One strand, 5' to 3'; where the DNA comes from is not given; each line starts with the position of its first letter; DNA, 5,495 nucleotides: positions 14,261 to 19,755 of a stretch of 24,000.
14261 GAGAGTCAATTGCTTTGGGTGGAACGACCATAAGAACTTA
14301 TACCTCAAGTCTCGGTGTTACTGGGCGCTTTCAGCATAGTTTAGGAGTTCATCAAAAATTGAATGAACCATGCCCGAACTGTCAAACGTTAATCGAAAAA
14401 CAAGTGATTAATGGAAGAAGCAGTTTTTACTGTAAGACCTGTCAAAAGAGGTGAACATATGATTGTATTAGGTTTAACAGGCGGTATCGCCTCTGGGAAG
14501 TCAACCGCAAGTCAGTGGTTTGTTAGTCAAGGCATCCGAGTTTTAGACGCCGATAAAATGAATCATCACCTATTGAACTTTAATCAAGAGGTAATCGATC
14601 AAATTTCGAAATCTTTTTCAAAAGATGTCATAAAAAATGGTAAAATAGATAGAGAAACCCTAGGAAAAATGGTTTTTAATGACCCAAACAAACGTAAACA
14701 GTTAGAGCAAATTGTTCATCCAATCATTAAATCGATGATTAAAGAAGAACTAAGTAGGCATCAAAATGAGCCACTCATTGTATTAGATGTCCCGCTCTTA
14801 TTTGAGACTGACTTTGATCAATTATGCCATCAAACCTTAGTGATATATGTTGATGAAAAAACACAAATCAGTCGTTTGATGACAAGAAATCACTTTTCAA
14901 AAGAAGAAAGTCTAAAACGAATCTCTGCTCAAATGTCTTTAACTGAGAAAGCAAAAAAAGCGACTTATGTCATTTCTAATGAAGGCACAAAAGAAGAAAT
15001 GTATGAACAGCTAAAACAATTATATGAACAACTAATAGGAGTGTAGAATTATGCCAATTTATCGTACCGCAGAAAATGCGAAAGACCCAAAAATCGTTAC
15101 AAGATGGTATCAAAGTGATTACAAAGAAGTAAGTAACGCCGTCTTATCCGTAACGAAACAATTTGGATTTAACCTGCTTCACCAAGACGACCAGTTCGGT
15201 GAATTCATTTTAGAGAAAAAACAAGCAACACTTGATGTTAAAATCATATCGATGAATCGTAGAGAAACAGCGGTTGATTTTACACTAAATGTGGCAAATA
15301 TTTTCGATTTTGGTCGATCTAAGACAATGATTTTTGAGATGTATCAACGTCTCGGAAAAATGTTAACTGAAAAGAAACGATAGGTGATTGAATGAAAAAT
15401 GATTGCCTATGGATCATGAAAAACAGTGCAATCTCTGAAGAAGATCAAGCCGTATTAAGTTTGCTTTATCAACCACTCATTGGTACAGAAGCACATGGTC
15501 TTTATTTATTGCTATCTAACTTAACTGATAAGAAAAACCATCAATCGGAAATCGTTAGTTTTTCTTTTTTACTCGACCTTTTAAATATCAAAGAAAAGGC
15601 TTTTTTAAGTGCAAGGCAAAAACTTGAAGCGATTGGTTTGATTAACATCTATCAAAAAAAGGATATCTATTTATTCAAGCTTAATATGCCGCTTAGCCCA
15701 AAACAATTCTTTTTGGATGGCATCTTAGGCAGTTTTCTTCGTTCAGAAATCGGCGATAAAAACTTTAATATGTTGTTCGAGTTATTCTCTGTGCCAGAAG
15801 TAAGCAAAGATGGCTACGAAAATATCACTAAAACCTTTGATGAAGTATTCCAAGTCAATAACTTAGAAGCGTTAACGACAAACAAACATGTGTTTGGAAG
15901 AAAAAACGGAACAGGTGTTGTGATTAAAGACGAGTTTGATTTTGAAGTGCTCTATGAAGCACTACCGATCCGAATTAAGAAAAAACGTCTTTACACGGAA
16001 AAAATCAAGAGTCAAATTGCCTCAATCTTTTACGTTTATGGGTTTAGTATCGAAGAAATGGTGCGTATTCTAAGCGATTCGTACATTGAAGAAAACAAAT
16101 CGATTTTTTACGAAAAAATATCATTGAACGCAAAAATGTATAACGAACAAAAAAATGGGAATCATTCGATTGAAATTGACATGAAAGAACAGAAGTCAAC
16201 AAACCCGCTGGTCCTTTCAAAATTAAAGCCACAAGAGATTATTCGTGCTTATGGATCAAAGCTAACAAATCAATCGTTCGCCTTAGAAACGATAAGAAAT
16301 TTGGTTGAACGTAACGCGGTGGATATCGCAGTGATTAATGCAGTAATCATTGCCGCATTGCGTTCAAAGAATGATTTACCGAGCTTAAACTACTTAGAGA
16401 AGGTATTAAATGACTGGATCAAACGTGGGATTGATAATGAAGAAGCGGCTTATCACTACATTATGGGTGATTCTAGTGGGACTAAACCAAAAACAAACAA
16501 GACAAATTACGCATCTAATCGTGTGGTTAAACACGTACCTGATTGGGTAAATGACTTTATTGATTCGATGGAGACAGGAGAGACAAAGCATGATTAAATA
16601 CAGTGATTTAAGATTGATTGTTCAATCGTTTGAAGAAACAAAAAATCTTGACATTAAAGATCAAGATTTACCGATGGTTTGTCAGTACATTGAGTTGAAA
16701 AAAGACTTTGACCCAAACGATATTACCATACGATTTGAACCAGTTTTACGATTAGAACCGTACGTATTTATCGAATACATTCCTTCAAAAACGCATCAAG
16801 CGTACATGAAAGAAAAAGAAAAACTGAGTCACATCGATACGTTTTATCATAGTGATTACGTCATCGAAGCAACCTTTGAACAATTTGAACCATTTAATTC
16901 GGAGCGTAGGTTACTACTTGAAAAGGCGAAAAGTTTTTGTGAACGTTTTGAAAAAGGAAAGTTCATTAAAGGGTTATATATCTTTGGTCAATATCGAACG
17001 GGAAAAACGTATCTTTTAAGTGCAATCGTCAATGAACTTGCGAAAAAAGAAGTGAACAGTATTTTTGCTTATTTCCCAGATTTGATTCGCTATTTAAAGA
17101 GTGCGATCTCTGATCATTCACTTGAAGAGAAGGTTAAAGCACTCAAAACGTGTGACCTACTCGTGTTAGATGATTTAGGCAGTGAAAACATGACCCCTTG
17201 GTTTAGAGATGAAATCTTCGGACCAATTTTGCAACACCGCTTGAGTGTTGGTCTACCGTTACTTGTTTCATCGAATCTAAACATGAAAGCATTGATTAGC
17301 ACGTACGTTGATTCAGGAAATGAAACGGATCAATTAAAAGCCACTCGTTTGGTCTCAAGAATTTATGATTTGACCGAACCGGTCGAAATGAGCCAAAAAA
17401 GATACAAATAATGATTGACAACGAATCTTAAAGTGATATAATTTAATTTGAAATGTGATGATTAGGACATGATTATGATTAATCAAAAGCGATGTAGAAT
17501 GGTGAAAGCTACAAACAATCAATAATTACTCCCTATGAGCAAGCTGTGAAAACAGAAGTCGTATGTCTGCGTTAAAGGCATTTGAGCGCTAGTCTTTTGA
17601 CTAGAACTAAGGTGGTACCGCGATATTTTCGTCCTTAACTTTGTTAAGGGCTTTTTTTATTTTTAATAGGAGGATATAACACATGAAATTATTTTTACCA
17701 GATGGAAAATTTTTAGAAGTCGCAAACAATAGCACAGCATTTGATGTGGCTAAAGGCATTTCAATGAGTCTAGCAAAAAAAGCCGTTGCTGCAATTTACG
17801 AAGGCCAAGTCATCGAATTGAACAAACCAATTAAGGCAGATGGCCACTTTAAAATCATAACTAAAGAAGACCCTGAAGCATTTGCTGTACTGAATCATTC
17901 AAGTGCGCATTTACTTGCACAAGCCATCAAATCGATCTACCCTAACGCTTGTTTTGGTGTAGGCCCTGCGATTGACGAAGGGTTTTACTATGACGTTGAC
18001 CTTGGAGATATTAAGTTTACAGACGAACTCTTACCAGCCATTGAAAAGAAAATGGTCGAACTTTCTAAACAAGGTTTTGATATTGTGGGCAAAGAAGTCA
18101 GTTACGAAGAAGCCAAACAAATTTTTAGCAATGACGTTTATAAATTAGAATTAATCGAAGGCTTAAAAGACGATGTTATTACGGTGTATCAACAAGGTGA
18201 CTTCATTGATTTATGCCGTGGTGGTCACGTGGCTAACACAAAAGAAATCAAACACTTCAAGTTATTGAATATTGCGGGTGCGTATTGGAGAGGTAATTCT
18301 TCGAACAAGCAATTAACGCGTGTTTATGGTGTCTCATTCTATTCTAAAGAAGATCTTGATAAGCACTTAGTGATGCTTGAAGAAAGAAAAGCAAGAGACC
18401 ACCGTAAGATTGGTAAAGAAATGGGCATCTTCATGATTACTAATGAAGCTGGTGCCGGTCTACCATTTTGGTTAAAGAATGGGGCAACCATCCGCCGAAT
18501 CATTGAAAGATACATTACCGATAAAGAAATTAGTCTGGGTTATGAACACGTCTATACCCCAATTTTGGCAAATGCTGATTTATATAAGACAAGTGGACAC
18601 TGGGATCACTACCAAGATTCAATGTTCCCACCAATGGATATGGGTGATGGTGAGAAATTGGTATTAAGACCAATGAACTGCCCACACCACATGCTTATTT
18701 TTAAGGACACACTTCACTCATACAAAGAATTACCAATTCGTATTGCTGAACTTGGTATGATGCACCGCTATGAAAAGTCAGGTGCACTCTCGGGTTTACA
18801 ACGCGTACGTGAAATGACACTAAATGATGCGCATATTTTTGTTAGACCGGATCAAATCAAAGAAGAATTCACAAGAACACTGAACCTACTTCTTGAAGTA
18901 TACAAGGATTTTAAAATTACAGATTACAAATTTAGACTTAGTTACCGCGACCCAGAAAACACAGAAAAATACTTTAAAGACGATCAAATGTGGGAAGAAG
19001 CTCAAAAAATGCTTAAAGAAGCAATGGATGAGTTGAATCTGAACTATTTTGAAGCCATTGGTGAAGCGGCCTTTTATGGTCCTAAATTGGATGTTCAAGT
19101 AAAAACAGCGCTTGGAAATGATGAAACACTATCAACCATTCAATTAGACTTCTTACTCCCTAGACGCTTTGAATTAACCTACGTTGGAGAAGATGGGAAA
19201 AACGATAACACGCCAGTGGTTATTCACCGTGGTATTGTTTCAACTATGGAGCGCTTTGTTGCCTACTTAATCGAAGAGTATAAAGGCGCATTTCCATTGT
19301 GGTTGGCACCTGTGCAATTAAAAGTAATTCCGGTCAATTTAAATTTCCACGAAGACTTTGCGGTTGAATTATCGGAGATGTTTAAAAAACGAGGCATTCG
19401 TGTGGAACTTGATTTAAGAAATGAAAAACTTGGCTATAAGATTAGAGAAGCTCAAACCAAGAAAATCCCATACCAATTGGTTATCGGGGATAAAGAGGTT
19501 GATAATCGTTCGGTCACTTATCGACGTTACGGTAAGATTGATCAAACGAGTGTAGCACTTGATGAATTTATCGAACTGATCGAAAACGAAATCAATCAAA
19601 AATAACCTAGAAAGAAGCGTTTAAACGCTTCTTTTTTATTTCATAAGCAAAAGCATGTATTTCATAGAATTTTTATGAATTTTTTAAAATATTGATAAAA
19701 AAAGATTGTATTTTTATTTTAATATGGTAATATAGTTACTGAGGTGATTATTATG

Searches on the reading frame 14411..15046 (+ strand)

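Call 10: search_protein_families(library=pfam, proteins=[window:14411-15046:+])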
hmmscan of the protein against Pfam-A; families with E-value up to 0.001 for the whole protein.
window:14411-15046:+ (211 aa): 1 family
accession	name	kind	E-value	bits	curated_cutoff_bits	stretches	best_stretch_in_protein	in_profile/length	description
PF01121.26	CoaE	-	2.3e-57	194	27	1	19-194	2-178/180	Dephospho-CoA kinase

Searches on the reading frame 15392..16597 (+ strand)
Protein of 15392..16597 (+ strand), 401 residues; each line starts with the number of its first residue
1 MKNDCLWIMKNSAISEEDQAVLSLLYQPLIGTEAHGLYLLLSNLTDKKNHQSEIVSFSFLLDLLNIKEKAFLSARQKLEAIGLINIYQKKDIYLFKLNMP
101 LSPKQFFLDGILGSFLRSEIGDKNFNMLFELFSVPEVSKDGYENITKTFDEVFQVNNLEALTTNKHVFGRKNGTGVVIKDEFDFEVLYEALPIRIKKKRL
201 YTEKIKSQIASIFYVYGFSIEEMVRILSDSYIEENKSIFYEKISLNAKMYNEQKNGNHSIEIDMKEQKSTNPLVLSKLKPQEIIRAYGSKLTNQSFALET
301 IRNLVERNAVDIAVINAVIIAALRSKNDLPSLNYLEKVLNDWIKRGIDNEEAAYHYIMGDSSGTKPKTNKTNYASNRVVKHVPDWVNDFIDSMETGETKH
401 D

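Call 10: search_protein_families(library=pfam, proteins=[window:15392-16597:+])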
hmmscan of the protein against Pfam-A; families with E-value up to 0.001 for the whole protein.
window:15392-16597:+ (401 aa): 1 family
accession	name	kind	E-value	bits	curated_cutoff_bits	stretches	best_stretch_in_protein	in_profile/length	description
PF07261.16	DnaB_2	-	4.2e-07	30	22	1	296-356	15-73/74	Replication initiation and membrane attachment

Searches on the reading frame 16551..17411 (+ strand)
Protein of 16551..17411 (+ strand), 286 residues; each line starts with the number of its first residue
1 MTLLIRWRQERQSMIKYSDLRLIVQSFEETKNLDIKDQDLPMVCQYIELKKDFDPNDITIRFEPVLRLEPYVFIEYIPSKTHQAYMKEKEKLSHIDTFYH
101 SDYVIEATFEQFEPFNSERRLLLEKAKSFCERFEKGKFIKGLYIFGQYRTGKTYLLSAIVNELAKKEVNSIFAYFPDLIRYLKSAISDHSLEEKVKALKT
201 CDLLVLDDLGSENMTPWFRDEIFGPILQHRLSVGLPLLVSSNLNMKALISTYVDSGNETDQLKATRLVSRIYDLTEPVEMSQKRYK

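Call 10: search_protein_families(library=pfam, proteins=[window:16551-17411:+])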
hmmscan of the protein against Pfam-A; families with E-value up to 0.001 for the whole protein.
window:16551-17411:+ (286 aa): 2 families
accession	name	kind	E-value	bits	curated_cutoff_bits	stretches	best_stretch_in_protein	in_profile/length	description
PF01695.23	IstB_IS21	-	4.3e-07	30.1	24.1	1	143-246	96-197/238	IstB-like ATP binding protein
PF00308.24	Bac_DnaA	-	6.4e-06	26.9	23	1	121-209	18-106/162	Bacterial DnaA ATPAse domain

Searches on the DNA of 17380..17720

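Call 82: search_rna_families(source=window, start=17380, end=17720, threshold=evalue, max_evalue=1)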
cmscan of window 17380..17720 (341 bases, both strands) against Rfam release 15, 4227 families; matches with E-value up to 1: 2.
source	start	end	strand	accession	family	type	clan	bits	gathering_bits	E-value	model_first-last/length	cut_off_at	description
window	17449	17639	+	RF00230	T-box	Cis-reg; leader;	-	84.5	93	3.9e-19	1-219/219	no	T-box leader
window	17610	17665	+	RF00519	suhB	Gene; sRNA;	CL00108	17.5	41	0.27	1-77/77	no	Makes More Granules Regulator RNA (mmgR)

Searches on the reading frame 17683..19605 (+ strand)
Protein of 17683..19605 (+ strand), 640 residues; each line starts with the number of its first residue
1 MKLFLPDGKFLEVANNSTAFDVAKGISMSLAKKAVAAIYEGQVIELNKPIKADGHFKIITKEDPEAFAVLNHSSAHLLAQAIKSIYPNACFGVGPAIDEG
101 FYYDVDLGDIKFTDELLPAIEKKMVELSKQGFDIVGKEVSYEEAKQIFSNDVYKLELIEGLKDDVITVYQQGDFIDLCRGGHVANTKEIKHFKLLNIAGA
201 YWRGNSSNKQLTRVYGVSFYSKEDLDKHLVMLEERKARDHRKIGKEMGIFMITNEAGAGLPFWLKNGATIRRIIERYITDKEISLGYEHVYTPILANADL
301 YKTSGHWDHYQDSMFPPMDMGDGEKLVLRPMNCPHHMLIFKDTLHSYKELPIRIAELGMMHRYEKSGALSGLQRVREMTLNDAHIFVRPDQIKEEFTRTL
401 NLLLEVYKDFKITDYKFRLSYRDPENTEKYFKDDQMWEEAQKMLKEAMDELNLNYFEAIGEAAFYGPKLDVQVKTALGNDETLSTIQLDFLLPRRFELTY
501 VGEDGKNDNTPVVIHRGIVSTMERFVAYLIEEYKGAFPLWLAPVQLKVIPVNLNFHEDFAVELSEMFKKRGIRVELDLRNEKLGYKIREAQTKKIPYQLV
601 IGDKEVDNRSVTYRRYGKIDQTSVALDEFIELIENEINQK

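Call 10: search_protein_families(library=pfam, proteins=[window:17683-19605:+])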
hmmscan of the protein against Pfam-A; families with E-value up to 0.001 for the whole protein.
window:17683-19605:+ (640 aa): 4 families
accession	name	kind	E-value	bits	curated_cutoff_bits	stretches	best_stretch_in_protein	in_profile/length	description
PF00587.30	tRNA-synt_2b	-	1.2e-38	133.5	29.3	1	323-533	8-179/179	tRNA synthetase class II core domain (G, H, P, S and T)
PF03129.25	HGTP_anticodon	-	8.1e-23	80.8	21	1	546-635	2-93/94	Anticodon binding domain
PF07973.19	tRNA_SAD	-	2.2e-17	63.2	24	1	166-215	1-44/44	Threonyl and Alanyl tRNA synthetase second additional domain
PF02824.27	TGS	-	1.2e-11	44.9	22.2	1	1-60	1-60/60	TGS domain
